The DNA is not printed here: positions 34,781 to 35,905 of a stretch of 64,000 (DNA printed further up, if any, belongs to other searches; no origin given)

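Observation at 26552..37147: Putative D-amino-acid peptide (murein-peptide-like) uptake and catabolism module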

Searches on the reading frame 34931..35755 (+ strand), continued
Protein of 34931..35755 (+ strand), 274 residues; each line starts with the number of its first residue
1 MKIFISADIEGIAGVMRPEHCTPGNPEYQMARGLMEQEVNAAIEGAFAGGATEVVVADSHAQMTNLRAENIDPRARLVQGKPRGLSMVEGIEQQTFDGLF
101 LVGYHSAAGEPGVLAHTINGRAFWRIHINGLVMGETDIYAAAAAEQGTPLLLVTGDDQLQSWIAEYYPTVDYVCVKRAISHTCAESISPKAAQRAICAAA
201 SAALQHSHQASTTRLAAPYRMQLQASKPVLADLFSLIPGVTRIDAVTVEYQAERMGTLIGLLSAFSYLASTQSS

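Call 37: find_encoding_contigs(protein=P0217, flank=10000, max_places=1)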
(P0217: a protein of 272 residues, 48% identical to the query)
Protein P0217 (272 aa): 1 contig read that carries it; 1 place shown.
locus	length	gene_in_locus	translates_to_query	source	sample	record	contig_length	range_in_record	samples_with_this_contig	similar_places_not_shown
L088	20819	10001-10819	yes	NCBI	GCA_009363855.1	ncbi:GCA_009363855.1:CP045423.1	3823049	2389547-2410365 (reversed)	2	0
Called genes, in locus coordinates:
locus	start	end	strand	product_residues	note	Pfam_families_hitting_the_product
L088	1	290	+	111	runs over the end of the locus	-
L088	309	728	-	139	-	PF13441:Gly-zipper_YMGG (weak), PF06823:DUF1236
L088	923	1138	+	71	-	PF06348:DUF1059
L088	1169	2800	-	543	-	PF02878:PGM_PMM_I, PF02879:PGM_PMM_II, PF02880:PGM_PMM_III, PF24947:PGM1_C_vert_fung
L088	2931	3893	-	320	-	PF00294:PfkB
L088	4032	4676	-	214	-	PF00156:Pribosyltran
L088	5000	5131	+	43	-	-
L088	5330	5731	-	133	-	PF06059:DUF930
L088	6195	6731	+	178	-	-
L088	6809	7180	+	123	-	-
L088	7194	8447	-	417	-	PF05951:Peptidase_M15_2, PF08291:Peptidase_M15_3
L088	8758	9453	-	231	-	PF03734:YkuD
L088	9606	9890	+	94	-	-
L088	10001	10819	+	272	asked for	PF04951:Peptidase_M55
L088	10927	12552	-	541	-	PF00118:Cpn60_TCP1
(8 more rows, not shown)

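Call 38: find_encoding_contigs(protein=P0231, flank=10000, max_places=1)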
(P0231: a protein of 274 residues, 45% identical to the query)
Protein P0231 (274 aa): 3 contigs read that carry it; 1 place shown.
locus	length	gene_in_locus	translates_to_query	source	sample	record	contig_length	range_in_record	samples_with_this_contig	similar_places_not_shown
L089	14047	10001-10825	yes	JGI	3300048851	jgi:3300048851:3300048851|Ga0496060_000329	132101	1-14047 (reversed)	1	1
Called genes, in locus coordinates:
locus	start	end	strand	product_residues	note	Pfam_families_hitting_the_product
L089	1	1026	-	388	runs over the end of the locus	PF02771:Acyl-CoA_dh_N, PF02770:Acyl-CoA_dh_M, PF00441:Acyl-CoA_dh_1, PF08028:Acyl-CoA_dh_2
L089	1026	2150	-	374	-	PF02515:CoA_transf_3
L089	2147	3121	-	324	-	PF03401:TctC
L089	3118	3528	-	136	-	PF05899:Cupin_3 (weak), PF02311:AraC_binding (weak), PF07883:Cupin_2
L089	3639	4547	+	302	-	PF00126:HTH_1, PF03466:LysR_substrate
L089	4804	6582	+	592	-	PF00005:ABC_tran, PF13401:AAA_22 (faint), PF13304:AAA_21 (faint), PF08352:oligo_HPY (weak), PF00005:ABC_tran, PF02463:SMC_N (weak), PF08352:oligo_HPY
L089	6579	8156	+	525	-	PF00496:SBP_bac_5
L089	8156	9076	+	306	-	PF19300:BPD_transp_1_N, PF00528:BPD_transp_1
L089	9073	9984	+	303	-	PF12911:OppC_N, PF00528:BPD_transp_1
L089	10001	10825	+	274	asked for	PF04951:Peptidase_M55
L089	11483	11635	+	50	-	-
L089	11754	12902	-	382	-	-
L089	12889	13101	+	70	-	-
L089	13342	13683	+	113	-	-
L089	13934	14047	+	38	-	?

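Call 39: find_encoding_contigs(protein=P0204, flank=10000, max_places=1)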
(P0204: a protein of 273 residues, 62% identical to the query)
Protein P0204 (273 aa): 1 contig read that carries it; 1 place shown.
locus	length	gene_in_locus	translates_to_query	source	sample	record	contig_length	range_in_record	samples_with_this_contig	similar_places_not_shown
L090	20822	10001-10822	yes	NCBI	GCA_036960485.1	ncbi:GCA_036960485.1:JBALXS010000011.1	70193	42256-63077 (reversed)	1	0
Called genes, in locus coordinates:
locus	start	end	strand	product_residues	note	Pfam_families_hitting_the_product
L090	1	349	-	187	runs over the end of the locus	PF01978:TrmB (faint), PF12802:MarR_2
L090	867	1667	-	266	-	-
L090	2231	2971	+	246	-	PF02463:SMC_N (weak), PF00005:ABC_tran, PF09818:ABC_ATPase (faint), PF13401:AAA_22 (faint), PF13304:AAA_21 (weak)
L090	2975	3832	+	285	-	PF00528:BPD_transp_1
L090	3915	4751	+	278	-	PF00497:SBP_bac_3, PF10613:Lig_chan-Glu_bd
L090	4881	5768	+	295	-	PF00528:BPD_transp_1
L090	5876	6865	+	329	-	PF00126:HTH_1, PF03466:LysR_substrate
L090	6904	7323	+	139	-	PF01894:YjbQ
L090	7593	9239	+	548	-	PF07695:7TMR-DISM_7TM, PF00990:GGDEF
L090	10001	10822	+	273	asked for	PF04951:Peptidase_M55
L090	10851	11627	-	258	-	PF03807:F420_oxidored, PF14748:P5CR_dimer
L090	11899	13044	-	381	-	PF01408:GFO_IDH_MocA, PF02894:GFO_IDH_MocA_C, PF22725:GFO_IDH_MocA_C3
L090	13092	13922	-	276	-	PF01116:F_bP_aldolase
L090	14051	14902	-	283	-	PF04962:KduI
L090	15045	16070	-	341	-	PF00294:PfkB, PF08543:Phos_pyr_kin (weak)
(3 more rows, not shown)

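Call 58: search_solved_structures(query=window:34931-35755:+, max_evalue=1e-10, show_alignments=1)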
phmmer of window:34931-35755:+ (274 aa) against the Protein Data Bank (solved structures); distinct sequences matched with E-value up to 1e-10: 1.
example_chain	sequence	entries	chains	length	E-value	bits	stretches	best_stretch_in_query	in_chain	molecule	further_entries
1hi9_A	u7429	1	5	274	1e-37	133.2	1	1-256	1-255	DIPEPTIDE TRANSPORT PROTEIN DPPA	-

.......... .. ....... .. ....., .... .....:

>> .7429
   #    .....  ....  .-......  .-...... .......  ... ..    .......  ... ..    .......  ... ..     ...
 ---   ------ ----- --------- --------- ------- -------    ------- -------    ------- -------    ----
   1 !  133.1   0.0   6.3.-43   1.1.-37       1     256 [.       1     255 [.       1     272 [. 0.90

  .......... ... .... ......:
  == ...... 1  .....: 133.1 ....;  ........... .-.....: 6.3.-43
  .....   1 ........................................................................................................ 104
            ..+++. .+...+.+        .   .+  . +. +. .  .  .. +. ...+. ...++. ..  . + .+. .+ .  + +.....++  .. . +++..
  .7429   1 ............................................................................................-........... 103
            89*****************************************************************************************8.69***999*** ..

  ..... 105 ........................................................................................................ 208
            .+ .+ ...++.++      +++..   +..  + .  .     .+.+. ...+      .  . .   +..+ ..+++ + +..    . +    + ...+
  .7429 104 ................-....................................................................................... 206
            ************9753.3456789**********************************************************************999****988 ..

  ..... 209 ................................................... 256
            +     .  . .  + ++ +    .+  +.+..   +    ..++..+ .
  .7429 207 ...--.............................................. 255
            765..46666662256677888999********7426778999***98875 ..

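Call 64: find_encoding_contigs(protein=P0196, flank=10000, max_places=1)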
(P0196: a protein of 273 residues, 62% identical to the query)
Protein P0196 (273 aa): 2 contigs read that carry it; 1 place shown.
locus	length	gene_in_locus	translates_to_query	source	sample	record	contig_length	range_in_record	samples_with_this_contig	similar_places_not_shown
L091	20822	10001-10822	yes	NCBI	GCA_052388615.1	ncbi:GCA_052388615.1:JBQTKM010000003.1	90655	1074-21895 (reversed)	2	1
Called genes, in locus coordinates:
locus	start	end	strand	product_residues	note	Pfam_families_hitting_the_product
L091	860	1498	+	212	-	PF02517:Rce1-like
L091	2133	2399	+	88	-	PF08681:TacA1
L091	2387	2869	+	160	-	PF13673:Acetyltransf_10 (weak), PF13508:Acetyltransf_7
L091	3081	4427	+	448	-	PF13518:HTH_28, PF13551:HTH_29 (weak), PF13565:HTH_32, PF13683:rve_3 (weak)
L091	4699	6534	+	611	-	PF00158:Sigma54_activat (faint), PF13555:AAA_29 (faint), PF00005:ABC_tran, PF13304:AAA_21 (weak), PF08352:oligo_HPY (weak), PF00005:ABC_tran, PF02463:SMC_N (weak), PF08352:oligo_HPY, +4 more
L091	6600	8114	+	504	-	PF00496:SBP_bac_5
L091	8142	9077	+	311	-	PF19300:BPD_transp_1_N, PF00528:BPD_transp_1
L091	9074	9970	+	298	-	PF12911:OppC_N, PF00528:BPD_transp_1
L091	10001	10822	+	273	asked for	PF04951:Peptidase_M55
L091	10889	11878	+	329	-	PF00291:PALP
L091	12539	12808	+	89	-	PF08681:TacA1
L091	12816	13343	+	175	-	PF13508:Acetyltransf_7 (weak)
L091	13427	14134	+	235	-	-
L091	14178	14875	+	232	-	PF03811:Zn_ribbon_InsA, PF12759:HTH_Tnp_IS1, PF03400:DDE_Tnp_IS1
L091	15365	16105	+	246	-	PF00589:Phage_integrase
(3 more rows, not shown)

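Call 65: find_encoding_contigs(protein=P0215, flank=10000, max_places=1)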
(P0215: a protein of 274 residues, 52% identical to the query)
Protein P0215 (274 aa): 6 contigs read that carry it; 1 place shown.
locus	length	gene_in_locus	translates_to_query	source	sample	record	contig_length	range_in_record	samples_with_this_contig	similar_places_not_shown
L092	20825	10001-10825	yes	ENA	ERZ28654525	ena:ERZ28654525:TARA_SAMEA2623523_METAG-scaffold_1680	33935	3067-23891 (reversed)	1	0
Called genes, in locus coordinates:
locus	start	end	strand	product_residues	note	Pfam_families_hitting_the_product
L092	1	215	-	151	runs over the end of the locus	PF00075:RNase_H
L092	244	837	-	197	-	PF13489:Methyltransf_23, PF13847:Methyltransf_31 (faint), PF08241:Methyltransf_11, PF08242:Methyltransf_12, PF13649:Methyltransf_25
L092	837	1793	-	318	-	PF02401:LYTB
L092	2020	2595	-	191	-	PF01936:NYN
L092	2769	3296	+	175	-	PF01288:HPPK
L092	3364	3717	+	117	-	PF01192:RNA_pol_Rpb6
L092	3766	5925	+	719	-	PF01966:HD, PF13328:HD_4, PF04607:RelA_SpoT, PF02824:TGS, PF19296:RelA_AH, PF28438:RelA_RIS, PF13291:ACT_4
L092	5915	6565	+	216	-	PF09835:DUF2062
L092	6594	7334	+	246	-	PF03740:PdxJ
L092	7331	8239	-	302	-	PF00126:HTH_1, PF03466:LysR_substrate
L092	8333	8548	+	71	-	-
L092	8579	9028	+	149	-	-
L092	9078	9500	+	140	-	PF01648:ACPS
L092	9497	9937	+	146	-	PF04828:GFA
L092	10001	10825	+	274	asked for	PF04951:Peptidase_M55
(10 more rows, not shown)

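Call 66: find_encoding_contigs(protein=P0229, flank=10000, max_places=1)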
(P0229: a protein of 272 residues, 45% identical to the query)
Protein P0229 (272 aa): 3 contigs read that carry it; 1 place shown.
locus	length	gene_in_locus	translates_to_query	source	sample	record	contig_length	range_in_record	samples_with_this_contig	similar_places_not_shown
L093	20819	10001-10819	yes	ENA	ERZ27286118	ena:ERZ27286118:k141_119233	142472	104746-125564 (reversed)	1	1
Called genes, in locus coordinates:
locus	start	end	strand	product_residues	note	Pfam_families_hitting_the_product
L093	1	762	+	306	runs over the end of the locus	PF02653:BPD_transp_2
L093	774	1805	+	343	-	PF02653:BPD_transp_2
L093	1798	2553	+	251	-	PF00005:ABC_tran, PF13304:AAA_21 (faint), PF12399:BCA_ABC_TP_C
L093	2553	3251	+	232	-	PF00005:ABC_tran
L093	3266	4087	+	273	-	PF20434:BD-FAE, PF07859:Abhydrolase_3, PF12697:Abhydrolase_6 (weak)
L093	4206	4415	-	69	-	-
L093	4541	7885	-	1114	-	PF17757:UvrB_inter, PF02559:CarD_TRCF_RID, PF00270:DEAD, PF04851:ResIII (weak), PF00271:Helicase_C, PF03461:TRCF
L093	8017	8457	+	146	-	PF01152:Bac_globin (weak)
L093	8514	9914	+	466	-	PF01471:PG_binding_1, PF03734:YkuD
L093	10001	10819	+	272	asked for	PF04951:Peptidase_M55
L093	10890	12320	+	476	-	PF02696:SelO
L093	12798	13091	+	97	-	-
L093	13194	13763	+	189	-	PF04773:FecR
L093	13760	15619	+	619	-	PF05226:CHASE2, PF00211:Guanylate_cyc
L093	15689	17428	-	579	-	PF00515:TPR_1 (faint), PF07719:TPR_2 (weak)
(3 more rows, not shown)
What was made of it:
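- M55 genes sit next to YkuD L,D-transpeptidase genes in two alphaproteobacterial loci (calls 37, 66).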

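Call 74: find_related_loci(query=A4, collection=metagenome_contigs, flank=10000)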
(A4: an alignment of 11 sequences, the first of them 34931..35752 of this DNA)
Query A4 (274 aa) in metagenome_contigs; peptide patterns used: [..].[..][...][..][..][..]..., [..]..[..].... (x = any residue, [..] = any of these).
600 stretches matched a pattern (row limit reached: there are more); 531 encode a relative of the query (tblastn E <= 1e-3); the best 80 are kept; 80 distinct loci.
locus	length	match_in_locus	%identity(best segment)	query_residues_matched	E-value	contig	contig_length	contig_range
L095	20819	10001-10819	93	1-273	3e-171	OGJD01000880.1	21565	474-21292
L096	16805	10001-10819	94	1-273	3e-162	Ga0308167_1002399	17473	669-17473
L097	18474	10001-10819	91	1-273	2e-159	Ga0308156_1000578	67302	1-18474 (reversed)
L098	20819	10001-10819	89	1-273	2e-157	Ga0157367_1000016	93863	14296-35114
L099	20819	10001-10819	91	1-273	2e-151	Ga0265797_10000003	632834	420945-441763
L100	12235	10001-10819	90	1-273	4e-149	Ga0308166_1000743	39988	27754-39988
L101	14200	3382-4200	76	1-273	7e-143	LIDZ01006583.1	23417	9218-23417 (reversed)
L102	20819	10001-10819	89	1-273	3e-157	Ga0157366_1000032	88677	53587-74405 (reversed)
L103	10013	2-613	63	70-273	2e-81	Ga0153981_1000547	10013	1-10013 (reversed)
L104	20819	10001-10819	93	1-273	1e-170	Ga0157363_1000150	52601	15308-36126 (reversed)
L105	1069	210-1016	45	1-270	3e-79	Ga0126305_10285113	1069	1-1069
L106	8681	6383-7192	44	1-271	7e-69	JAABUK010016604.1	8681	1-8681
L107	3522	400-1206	44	1-270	2e-67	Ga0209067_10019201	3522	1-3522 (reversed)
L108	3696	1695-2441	44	1-250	1e-63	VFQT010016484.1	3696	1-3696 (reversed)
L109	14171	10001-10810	41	1-271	3e-62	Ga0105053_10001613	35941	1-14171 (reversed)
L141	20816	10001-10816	36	1-274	4e-47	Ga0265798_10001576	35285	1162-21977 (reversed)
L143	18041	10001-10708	39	1-240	8e-47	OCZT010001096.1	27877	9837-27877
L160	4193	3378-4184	36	1-273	3e-45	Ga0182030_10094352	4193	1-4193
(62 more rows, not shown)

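Call 78: search_protein_families(library=pfam, proteins=[L143:2621-4210:+, L143:7992-8855:+, L143:8852-9982:+, L143:10768-11952:+, L141:2027-3184:+, L141:3192-4184:+, L141:4223-5248:+, L141:8491-9999:+, L141:10822-11838:+, L141:11934-12914:+], max_evalue=0.00001)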
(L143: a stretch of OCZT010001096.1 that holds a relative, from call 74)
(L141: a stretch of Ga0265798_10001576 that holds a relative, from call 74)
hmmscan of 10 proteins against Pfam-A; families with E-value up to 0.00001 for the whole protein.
L143:2621-4210:+ (529 aa): 1 family
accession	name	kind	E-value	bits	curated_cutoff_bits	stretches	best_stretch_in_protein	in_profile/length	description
PF00496.27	SBP_bac_5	-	4e-91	306.3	32.4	1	91-437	2-359/368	Bacterial extracellular solute-binding proteins, family 5 Middle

L143:7992-8855:+ (287 aa): 0 families

L143:8852-9982:+ (376 aa): 2 families
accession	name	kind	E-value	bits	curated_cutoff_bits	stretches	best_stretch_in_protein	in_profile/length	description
PF13378.12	MR_MLE_C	-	1.9e-42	145.9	29.4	1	153-359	9-218/219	Enolase C-terminal domain-like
PF02746.21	MR_MLE_N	-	2e-10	41.4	22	1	7-126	3-117/117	Mandelate racemase / muconate lactonizing enzyme, N-terminal domain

L143:10768-11952:+ (394 aa): 3 families
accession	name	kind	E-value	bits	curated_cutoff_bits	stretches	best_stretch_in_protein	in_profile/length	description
PF01546.33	Peptidase_M20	-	3.2e-26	93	24.6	1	94-388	2-205/206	Peptidase family M20/M25/M40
PF07687.19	M20_dimer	-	7.2e-13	48.9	21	1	195-285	1-94/107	Peptidase dimerisation domain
PF04389.22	Peptidase_M28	-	1.2e-06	28.8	21.3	1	80-185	3-93/193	Peptidase family M28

L141:2027-3184:+ (385 aa): 1 family
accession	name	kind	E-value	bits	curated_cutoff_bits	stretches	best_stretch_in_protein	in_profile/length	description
PF04909.20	Amidohydro_2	-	2.8e-10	40.8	26.4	1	135-344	49-253/289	Amidohydrolase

L141:3192-4184:+ (330 aa): 2 families
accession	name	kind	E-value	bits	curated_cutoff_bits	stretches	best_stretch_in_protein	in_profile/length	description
PF13378.12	MR_MLE_C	-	2.3e-25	90.1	29.4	1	139-288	8-167/219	Enolase C-terminal domain-like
PF02746.21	MR_MLE_N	-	5.7e-08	33.4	22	1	8-112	7-117/117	Mandelate racemase / muconate lactonizing enzyme, N-terminal domain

L141:4223-5248:+ (341 aa): 2 families
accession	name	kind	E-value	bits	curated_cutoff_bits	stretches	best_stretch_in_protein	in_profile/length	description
PF07755.17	DUF1611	-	2.4e-74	249.6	25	1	134-325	2-195/201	Domain of unknown function (DUF1611_C) P-loop domain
PF17396.8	DUF1611_N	-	1.1e-21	77.5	22.6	1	49-128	15-95/95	Domain of unknown function (DUF1611_N) Rossmann-like domain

L141:8491-9999:+ (502 aa): 1 family
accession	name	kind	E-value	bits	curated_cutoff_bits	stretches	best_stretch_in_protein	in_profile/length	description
PF00155.27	Aminotran_1_2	-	5.8e-48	164.3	19.7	1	165-487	20-355/361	Aminotransferase class I and II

L141:10822-11838:+ (338 aa): 3 families
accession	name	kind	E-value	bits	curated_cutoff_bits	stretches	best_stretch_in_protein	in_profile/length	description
PF02558.23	ApbA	-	2.4e-32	112.1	22.2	1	5-154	1-147/150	Ketopantoate reductase PanE/ApbA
PF08546.17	ApbA_C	-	3.4e-24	86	22.7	1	177-316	1-124/125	Ketopantoate reductase PanE/ApbA C terminal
PF03807.23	F420_oxidored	-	2e-07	32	21.6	1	4-109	1-94/94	NADP oxidoreductase coenzyme F420-dependent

L141:11934-12914:+ (326 aa): 2 families
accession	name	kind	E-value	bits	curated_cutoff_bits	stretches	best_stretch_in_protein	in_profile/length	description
PF00126.33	HTH_1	-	5.3e-19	68.4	26.6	1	20-77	2-59/60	Bacterial regulatory helix-turn-helix protein, lysR family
PF03466.25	LysR_substrate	-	5.4e-16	59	28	1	101-310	3-208/209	LysR substrate binding domain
